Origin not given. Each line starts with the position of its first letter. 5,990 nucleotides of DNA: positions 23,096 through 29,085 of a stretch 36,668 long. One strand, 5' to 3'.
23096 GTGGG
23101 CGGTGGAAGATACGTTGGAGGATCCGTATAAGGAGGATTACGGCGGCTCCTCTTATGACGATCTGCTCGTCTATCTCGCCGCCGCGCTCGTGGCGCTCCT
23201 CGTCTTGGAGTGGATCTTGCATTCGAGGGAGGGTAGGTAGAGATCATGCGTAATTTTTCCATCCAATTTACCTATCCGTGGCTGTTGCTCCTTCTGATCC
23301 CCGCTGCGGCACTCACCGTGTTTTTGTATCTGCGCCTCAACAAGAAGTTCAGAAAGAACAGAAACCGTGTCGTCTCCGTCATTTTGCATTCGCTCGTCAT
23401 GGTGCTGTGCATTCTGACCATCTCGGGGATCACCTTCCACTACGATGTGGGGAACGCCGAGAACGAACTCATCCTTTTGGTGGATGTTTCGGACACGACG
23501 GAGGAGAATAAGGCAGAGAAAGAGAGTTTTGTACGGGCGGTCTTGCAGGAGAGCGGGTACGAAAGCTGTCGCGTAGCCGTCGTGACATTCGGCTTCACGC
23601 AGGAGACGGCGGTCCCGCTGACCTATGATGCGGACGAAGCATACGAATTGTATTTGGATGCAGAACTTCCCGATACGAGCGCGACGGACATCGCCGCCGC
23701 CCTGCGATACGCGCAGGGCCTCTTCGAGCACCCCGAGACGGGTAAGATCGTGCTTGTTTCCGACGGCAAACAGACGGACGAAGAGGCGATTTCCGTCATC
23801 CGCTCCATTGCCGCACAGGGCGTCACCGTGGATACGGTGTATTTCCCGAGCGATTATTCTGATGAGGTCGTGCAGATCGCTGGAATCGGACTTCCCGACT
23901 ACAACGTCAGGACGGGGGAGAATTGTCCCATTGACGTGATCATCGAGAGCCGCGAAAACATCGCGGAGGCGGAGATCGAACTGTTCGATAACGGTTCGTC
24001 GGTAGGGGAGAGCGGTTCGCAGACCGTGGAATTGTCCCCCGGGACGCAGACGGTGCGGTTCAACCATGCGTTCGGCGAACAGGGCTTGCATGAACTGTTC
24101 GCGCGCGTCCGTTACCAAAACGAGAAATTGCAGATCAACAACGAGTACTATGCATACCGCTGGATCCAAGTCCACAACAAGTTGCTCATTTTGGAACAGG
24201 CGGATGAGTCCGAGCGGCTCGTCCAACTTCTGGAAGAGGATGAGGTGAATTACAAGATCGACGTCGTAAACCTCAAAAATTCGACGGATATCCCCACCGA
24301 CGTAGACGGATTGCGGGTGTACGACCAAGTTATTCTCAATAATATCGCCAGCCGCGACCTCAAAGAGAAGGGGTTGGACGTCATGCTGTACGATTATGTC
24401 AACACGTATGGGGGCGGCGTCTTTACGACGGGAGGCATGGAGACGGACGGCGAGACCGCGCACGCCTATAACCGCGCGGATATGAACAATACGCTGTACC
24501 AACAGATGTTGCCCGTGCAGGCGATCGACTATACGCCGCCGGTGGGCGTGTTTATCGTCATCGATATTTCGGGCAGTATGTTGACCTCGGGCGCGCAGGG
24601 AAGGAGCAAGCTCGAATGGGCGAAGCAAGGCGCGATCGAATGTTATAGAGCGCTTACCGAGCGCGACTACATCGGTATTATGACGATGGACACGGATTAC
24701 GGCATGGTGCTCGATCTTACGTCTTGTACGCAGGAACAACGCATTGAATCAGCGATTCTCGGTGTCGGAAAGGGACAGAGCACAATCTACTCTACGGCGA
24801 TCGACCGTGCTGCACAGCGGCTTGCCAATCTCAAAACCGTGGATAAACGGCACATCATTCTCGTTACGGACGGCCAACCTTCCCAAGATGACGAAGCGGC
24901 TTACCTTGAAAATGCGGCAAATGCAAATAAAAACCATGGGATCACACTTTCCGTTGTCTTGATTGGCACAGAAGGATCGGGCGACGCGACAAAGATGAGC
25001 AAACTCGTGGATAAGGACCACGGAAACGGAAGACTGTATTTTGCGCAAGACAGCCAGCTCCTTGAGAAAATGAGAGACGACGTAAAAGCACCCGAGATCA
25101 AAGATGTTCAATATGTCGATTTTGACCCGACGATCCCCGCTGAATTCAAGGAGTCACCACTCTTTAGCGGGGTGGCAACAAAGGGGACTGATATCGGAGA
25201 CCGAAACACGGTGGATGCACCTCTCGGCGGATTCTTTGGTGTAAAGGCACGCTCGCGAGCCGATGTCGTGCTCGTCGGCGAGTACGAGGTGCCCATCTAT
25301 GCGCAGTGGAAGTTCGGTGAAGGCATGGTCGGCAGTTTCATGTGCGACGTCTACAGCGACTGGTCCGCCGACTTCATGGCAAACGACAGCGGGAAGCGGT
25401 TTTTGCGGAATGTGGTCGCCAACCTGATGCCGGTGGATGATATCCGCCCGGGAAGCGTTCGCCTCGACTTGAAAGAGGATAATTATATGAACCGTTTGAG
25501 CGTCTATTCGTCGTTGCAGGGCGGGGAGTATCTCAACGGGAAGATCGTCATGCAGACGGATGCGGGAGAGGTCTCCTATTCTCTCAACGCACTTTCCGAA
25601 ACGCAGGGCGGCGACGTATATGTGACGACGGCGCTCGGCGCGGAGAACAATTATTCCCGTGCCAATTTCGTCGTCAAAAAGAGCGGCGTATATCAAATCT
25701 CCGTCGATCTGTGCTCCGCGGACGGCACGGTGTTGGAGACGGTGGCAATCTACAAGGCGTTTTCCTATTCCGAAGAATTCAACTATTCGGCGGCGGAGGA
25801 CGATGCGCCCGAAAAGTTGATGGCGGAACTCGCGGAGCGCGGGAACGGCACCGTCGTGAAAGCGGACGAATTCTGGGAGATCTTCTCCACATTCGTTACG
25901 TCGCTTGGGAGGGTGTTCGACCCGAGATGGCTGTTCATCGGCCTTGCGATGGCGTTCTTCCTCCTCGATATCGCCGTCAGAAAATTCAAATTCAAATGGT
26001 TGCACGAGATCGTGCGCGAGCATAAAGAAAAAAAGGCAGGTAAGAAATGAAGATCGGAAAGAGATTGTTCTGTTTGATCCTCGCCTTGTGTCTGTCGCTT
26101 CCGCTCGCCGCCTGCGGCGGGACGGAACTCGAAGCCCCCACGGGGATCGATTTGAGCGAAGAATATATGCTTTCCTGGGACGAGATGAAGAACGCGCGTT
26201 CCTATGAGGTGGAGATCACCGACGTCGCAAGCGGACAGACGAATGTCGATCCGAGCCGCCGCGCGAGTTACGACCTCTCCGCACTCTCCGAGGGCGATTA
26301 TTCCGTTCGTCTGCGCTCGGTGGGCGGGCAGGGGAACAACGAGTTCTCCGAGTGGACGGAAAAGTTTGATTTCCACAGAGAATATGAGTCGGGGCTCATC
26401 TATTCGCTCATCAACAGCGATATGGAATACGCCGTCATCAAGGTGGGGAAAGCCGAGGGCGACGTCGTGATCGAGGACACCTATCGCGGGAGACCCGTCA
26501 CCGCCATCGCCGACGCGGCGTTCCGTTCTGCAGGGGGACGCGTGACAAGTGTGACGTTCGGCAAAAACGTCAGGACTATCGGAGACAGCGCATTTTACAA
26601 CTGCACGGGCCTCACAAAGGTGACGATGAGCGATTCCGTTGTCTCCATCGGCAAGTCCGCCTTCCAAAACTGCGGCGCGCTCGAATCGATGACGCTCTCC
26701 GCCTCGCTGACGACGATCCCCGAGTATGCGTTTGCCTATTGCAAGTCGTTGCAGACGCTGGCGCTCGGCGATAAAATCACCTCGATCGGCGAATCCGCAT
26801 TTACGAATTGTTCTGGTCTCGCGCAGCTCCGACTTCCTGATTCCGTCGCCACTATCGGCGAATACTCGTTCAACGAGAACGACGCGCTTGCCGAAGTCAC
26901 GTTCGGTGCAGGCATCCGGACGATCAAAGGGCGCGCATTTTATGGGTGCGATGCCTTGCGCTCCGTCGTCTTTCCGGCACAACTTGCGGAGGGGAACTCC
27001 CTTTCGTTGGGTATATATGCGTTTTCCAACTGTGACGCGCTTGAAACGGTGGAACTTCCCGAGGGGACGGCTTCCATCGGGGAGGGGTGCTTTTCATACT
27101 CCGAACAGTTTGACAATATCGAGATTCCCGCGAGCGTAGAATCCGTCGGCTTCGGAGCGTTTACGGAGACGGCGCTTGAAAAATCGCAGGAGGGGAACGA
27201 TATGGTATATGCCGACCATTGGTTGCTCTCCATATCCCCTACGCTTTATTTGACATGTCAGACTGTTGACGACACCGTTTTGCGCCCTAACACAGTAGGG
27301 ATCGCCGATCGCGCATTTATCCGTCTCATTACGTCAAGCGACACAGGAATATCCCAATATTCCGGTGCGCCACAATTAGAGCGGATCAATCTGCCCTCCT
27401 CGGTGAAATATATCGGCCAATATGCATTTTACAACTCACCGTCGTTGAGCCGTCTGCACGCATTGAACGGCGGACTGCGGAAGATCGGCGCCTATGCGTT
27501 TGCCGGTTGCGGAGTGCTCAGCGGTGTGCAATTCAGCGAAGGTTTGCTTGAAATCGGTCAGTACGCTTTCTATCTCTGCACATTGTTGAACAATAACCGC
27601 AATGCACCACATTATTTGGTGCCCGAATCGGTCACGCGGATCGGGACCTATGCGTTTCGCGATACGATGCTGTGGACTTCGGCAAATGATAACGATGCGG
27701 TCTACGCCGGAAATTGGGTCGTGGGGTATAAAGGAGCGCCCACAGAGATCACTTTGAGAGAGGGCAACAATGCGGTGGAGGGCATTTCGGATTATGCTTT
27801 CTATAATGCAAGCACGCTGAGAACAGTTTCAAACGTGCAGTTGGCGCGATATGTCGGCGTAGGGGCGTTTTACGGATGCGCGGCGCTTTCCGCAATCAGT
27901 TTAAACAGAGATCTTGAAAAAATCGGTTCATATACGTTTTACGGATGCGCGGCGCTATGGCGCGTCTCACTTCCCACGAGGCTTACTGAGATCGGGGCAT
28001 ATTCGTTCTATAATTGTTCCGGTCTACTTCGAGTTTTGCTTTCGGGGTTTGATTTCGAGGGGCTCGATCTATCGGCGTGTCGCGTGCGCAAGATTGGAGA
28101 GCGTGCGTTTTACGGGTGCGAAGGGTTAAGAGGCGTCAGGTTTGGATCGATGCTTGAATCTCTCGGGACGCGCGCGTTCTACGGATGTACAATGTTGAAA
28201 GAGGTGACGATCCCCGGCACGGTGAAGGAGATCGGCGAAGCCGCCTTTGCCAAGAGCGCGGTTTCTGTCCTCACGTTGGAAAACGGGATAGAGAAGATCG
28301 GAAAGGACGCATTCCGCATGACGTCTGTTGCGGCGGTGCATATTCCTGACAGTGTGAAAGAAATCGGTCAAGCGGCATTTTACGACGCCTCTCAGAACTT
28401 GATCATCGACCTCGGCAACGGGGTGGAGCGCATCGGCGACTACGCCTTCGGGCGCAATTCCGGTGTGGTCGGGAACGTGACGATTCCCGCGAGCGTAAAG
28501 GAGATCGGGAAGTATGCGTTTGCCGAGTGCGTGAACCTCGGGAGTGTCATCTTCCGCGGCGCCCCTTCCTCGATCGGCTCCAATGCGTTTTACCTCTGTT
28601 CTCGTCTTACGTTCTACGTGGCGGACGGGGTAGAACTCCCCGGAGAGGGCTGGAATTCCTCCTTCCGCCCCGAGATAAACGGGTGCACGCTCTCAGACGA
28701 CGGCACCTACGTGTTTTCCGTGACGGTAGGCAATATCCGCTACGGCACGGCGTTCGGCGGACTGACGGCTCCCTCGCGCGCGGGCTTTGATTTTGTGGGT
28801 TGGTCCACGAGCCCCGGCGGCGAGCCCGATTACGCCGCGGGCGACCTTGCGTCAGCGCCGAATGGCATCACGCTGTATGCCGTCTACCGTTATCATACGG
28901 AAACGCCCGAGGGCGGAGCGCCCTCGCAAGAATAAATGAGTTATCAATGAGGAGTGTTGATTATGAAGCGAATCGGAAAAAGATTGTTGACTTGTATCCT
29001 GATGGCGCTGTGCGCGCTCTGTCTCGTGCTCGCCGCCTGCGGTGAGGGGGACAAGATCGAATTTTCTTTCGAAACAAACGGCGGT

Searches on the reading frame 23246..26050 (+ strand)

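Call 8: search_protein_families(library=pfam, proteins=[window:23246-26050:+])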
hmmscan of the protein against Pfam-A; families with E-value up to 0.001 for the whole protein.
window:23246-26050:+ (934 aa): 5 families
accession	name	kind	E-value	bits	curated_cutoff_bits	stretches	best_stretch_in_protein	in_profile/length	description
PF00092.34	VWA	-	2.7e-25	90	23.8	2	435-610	2-172/174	von Willebrand factor type A domain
PF13519.12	VWA_2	-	1.5e-24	87.1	27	2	435-544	1-107/107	von Willebrand factor type A domain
PF13768.12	VWA_3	-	1.5e-09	38.5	27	0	435-594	3-152/155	von Willebrand factor type A domain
PF05762.20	VWA_CoxE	-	5.8e-06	26.3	26.4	1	72-184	56-171/222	VWA domain containing CoxE-like protein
PF07090.17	GATase1_like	-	3.9e-05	23.8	27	0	325-429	34-144/247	Putative glutamine amidotransferase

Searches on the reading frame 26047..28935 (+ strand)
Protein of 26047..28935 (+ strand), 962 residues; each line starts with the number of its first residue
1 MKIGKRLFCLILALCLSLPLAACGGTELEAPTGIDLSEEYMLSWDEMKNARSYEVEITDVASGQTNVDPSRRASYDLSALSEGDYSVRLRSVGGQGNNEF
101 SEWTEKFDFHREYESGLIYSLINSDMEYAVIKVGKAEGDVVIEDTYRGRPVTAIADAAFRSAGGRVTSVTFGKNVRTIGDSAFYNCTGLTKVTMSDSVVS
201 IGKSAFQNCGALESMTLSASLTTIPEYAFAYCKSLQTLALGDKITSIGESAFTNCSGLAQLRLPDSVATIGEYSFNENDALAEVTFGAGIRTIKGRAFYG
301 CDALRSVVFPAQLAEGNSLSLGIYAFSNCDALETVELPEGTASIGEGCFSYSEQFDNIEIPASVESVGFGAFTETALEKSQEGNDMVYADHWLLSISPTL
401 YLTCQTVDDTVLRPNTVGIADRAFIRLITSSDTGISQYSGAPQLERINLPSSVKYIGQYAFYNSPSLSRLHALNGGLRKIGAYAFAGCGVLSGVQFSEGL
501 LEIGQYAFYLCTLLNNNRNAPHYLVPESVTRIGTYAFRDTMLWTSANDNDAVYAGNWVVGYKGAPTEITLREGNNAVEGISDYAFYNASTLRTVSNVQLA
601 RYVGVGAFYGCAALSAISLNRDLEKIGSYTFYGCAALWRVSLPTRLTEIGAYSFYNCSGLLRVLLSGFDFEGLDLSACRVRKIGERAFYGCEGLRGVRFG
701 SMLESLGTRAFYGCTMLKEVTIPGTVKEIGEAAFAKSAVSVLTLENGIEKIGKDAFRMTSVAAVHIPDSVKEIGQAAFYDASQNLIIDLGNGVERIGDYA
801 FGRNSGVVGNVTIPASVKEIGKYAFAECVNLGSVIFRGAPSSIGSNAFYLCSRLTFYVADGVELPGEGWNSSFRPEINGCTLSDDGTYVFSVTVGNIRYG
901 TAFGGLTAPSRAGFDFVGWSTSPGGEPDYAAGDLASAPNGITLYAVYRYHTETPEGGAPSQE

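Call 8: search_protein_families(library=pfam, proteins=[window:26047-28935:+])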
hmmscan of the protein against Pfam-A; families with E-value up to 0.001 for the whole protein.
window:26047-28935:+ (962 aa): 3 families
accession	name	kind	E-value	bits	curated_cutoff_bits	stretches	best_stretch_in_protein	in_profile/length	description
PF13306.12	LRR_5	-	3.7e-137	450.7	27.7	6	152-279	1-124/127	BspA type Leucine rich repeat region (6 copies)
PF13855.12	LRR_8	-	1e-15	57.7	27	0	197-240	12-56/61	Leucine rich repeat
PF09479.16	Flg_new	-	1.3e-07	32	27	1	885-946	9-65/65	Listeria-Bacteroides repeat domain (List_Bact_rpt)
